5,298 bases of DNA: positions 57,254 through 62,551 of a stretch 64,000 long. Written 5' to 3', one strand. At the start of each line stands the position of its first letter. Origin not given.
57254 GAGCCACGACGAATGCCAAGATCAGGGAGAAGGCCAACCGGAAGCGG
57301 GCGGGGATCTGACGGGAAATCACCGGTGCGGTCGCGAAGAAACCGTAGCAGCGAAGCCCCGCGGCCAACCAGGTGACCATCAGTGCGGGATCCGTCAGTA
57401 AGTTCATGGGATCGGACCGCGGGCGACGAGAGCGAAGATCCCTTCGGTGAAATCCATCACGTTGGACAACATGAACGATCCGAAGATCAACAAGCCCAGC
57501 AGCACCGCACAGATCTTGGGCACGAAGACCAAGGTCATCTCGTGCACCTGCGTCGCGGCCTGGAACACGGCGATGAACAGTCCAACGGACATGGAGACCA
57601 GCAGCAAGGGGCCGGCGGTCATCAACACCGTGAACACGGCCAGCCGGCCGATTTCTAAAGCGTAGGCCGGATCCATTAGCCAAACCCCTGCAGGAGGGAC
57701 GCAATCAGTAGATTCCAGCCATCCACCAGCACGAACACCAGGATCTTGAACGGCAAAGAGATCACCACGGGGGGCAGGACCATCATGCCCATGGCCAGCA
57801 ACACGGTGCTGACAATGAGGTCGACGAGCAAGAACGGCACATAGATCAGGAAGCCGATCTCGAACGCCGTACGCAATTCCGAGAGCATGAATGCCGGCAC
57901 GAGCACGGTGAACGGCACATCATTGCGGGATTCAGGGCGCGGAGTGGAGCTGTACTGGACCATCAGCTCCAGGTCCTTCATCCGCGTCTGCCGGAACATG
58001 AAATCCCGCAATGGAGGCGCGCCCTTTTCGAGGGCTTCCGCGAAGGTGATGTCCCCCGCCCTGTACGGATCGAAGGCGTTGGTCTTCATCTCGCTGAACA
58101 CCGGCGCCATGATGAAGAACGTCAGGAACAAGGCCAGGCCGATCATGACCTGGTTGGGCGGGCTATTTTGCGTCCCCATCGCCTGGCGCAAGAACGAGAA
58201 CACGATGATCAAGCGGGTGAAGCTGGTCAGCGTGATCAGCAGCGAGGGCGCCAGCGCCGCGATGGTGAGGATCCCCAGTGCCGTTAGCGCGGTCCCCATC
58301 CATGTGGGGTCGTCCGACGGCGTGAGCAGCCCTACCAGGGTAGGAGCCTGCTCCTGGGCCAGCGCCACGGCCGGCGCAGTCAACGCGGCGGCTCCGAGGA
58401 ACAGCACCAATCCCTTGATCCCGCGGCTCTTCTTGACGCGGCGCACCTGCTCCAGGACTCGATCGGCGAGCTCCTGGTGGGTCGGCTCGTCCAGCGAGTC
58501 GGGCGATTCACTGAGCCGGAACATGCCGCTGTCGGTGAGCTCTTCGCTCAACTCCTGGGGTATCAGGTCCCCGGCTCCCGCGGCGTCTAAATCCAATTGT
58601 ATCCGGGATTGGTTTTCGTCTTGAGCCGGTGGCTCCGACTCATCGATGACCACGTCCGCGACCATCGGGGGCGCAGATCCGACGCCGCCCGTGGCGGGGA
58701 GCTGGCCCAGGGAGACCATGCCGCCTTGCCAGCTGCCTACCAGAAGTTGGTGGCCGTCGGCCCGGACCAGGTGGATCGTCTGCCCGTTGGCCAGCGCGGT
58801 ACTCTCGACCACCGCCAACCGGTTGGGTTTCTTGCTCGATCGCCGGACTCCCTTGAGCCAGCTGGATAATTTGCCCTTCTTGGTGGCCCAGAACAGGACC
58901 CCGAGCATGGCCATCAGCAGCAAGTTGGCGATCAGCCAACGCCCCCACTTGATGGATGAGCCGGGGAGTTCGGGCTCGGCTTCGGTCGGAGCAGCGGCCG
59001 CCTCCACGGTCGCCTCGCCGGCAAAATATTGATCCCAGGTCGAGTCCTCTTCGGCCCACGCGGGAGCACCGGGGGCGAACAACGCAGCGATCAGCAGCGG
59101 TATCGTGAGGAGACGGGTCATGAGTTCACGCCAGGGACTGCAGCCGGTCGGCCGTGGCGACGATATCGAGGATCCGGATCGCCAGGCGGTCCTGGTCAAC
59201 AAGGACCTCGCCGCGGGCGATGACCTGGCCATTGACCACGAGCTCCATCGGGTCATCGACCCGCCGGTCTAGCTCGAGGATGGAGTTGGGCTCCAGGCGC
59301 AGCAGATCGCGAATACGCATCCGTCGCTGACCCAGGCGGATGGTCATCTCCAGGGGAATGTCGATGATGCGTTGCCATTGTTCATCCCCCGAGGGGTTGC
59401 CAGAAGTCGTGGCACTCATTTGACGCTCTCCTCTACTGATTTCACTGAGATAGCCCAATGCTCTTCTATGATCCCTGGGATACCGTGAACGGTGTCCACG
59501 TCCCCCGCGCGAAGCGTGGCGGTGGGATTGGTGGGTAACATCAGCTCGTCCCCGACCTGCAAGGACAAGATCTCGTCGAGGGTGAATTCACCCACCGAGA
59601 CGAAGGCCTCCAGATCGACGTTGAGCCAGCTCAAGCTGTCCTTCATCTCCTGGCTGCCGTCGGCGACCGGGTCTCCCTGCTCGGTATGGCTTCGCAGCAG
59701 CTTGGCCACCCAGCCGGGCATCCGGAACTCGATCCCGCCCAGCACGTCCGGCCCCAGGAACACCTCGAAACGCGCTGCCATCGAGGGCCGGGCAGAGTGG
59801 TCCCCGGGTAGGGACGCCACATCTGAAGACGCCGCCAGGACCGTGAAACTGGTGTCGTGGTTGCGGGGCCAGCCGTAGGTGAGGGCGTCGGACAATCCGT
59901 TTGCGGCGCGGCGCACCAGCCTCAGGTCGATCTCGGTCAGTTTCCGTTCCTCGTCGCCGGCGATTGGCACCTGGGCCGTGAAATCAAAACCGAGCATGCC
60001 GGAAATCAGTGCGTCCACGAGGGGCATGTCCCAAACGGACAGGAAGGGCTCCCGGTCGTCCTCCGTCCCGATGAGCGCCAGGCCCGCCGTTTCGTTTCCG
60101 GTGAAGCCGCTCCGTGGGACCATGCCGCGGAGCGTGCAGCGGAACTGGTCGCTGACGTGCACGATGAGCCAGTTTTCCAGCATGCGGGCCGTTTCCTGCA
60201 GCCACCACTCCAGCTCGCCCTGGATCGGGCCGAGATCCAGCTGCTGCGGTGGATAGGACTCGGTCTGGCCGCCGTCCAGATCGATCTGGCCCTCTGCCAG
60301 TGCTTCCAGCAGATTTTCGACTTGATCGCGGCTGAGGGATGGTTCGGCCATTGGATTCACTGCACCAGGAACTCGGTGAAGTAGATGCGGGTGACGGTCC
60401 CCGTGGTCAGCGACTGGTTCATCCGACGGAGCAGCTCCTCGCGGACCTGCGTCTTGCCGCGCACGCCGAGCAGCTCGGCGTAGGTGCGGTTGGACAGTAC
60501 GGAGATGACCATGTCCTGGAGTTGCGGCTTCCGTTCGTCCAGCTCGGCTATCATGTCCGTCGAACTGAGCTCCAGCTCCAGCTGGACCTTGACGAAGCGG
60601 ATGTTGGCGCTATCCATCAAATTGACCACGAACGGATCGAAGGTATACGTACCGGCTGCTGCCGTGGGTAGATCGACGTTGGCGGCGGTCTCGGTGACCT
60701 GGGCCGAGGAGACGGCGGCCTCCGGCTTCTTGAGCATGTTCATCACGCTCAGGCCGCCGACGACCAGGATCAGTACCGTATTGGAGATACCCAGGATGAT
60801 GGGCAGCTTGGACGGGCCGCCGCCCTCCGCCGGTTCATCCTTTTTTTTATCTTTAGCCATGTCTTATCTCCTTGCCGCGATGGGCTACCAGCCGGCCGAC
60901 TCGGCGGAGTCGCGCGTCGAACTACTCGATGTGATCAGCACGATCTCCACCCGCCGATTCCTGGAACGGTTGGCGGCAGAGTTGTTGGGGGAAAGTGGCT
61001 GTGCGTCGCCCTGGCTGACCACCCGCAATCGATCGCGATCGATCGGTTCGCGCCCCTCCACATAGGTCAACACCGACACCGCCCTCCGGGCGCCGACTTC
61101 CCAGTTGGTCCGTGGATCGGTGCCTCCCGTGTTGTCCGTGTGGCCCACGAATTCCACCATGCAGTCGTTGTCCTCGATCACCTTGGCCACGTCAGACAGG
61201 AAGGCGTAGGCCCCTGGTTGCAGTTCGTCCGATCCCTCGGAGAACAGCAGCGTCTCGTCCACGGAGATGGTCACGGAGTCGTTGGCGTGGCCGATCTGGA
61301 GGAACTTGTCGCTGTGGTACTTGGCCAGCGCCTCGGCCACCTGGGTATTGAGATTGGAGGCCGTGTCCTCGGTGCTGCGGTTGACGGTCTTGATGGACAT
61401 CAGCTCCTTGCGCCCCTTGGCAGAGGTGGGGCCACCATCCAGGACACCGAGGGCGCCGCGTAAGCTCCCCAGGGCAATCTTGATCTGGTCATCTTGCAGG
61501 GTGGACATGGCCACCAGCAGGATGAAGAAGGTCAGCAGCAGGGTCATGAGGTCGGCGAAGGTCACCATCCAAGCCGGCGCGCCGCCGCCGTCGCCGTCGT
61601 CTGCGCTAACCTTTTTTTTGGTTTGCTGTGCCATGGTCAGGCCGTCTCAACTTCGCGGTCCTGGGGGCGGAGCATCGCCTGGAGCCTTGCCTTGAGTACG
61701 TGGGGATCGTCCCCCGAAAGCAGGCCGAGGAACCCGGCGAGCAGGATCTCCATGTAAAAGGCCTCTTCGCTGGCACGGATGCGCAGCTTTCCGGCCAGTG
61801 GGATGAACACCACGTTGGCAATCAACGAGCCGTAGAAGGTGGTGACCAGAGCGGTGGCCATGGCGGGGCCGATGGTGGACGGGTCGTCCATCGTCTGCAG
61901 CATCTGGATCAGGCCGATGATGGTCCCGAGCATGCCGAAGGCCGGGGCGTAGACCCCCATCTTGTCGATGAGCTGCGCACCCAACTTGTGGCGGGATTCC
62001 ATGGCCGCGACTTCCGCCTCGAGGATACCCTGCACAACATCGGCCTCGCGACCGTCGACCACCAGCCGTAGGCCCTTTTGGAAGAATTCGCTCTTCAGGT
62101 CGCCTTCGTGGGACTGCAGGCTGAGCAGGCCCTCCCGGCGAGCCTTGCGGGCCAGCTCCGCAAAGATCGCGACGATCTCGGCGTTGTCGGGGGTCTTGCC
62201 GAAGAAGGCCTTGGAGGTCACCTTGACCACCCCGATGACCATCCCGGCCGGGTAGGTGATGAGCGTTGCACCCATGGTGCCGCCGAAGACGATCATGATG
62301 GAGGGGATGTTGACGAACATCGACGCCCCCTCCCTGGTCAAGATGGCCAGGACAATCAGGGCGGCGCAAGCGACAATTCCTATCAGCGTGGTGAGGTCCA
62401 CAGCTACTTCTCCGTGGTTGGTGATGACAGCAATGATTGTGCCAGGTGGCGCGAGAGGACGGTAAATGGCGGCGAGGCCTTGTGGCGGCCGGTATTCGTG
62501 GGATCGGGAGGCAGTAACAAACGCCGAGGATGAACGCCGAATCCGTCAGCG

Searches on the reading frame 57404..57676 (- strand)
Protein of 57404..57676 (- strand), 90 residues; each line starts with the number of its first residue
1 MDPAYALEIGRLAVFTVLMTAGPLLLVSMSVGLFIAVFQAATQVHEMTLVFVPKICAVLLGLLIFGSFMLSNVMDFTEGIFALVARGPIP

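Call 8: search_protein_families(library=pfam, proteins=[window:57404-57676:-], max_evalue=0.001)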
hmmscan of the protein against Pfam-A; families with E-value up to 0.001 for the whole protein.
window:57404-57676:- (90 aa): 1 family
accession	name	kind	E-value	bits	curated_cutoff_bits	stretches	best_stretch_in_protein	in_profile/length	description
PF01313.24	Bac_export_3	-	3.5e-26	91.4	25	1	7-77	3-73/74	Bacterial export proteins, family 3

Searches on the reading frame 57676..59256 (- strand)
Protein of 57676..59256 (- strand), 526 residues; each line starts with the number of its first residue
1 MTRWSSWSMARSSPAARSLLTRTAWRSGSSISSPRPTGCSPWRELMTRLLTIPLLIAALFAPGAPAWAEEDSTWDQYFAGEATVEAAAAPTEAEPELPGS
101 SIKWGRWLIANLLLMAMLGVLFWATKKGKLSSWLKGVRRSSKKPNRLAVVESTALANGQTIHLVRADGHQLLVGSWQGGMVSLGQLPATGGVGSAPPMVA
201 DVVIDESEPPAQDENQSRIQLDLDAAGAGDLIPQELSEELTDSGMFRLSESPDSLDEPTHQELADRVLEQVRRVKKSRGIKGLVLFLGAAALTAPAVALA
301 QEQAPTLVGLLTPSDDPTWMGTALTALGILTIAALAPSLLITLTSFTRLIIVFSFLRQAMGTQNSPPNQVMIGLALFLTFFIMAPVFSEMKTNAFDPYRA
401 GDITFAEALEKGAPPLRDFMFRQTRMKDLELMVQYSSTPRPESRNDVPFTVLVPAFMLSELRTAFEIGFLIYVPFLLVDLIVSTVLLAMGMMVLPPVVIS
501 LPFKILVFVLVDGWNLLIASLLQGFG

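Call 8: search_protein_families(library=pfam, proteins=[window:57676-59256:-], max_evalue=0.001)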
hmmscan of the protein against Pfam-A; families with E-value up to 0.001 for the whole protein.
window:57676-59256:- (526 aa): 2 families
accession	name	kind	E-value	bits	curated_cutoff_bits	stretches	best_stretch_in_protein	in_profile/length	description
PF00813.25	FliP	-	2.7e-79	266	26.9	1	329-521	1-191/191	FliP family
PF04347.18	FliO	-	2e-06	28.2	22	1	123-187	1-62/91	Flagellar biosynthesis protein, FliO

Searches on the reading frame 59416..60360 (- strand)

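Call 8: search_protein_families(library=pfam, proteins=[window:59416-60360:-], max_evalue=0.001)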
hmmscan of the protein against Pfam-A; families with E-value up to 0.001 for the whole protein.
window:59416-60360:- (314 aa): 1 family
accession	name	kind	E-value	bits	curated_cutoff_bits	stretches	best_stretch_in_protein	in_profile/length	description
PF01052.25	FliMN_C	-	1.8e-08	34.6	23.8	1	243-309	3-71/73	Type III flagellar switch regulator (C-ring) FliN C-term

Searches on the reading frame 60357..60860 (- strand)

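Call 8: search_protein_families(library=pfam, proteins=[window:60357-60860:-], max_evalue=0.001)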
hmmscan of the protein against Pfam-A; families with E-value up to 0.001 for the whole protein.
window:60357-60860:- (167 aa): 1 family
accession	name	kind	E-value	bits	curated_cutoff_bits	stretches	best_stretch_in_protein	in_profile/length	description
PF03748.19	FliL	-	2.3e-23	83.1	24.6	1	72-167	2-103/103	Flagellar basal body-associated protein FliL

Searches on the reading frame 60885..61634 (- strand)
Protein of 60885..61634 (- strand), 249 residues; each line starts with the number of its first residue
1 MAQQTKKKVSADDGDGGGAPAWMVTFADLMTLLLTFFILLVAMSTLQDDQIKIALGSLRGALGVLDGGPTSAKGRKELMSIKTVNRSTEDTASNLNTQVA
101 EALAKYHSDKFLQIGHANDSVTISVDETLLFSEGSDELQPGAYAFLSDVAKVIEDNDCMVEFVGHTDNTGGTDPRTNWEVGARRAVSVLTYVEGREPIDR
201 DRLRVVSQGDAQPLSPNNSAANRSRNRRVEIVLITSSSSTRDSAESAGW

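Call 8: search_protein_families(library=pfam, proteins=[window:60885-61634:-], max_evalue=0.001)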
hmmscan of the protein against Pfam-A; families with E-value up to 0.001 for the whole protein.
window:60885-61634:- (249 aa): 2 families
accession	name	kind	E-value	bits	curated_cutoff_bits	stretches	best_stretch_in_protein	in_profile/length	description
PF13677.11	MotB_plug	-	1.2e-17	63.6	24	1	6-62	2-58/58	Membrane MotB of proton-channel complex MotA/MotB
PF00691.25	OmpA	-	1.3e-15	58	27.2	1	130-227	1-98/98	OmpA family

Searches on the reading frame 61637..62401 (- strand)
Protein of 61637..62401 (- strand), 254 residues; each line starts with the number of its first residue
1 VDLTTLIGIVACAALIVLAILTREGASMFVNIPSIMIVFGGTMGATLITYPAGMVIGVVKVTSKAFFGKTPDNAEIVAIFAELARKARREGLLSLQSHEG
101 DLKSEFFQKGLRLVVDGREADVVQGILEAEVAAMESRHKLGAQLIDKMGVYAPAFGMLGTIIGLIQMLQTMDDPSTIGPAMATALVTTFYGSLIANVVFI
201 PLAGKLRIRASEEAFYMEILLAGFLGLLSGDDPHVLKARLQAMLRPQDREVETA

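Call 8: search_protein_families(library=pfam, proteins=[window:61637-62401:-], max_evalue=0.001)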
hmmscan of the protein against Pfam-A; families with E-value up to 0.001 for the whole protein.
window:61637-62401:- (254 aa): 2 families
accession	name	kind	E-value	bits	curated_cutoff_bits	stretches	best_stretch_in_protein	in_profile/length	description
PF01618.21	MotA_ExbB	-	2.5e-30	105.3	22.9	1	102-218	5-126/127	MotA/TolQ/ExbB proton channel family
PF20560.3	MotA_N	-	0.00011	22.7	27.3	1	6-91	1-91/91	Motility protein A N-terminal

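Call 90: find_encoding_contigs(protein=window:61637-62401:-, flank=10000, max_places=1)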
Protein window:61637-62401:- (254 aa): 2 contigs read that carry it; 1 place shown.
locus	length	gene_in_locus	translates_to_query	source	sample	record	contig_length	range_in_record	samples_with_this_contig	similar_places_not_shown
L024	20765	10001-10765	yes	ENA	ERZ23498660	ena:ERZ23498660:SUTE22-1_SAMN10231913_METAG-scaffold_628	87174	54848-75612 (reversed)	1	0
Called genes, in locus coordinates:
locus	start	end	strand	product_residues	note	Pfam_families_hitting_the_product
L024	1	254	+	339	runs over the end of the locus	PF03448:MgtE_N (faint), PF14842:FliG_N, PF14841:FliG_M, PF01706:FliG_C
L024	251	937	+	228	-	PF02108:FliH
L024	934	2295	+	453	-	PF02874:ATP-synt_ab_N (weak), PF00006:ATP-synt_ab, PF18269:T3SS_ATPase_C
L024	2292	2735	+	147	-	PF02050:FliJ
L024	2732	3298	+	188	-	PF03448:MgtE_N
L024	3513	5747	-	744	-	-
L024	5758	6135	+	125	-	-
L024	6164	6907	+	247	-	PF03963:FlgD, PF13861:FLgD_tudor (faint), PF13860:FlgD_ig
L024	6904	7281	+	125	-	-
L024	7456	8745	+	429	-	PF22692:LlgE_F_G_D1, PF07559:FlgE_D2, PF06429:Flg_bbr_C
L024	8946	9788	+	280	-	PF08668:HDOD, PF01966:HD (weak)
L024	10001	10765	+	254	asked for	PF01618:MotA_ExbB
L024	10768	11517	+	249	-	PF13677:MotB_plug, PF00691:OmpA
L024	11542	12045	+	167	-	PF03748:FliL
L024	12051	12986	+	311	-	PF01052:FliMN_C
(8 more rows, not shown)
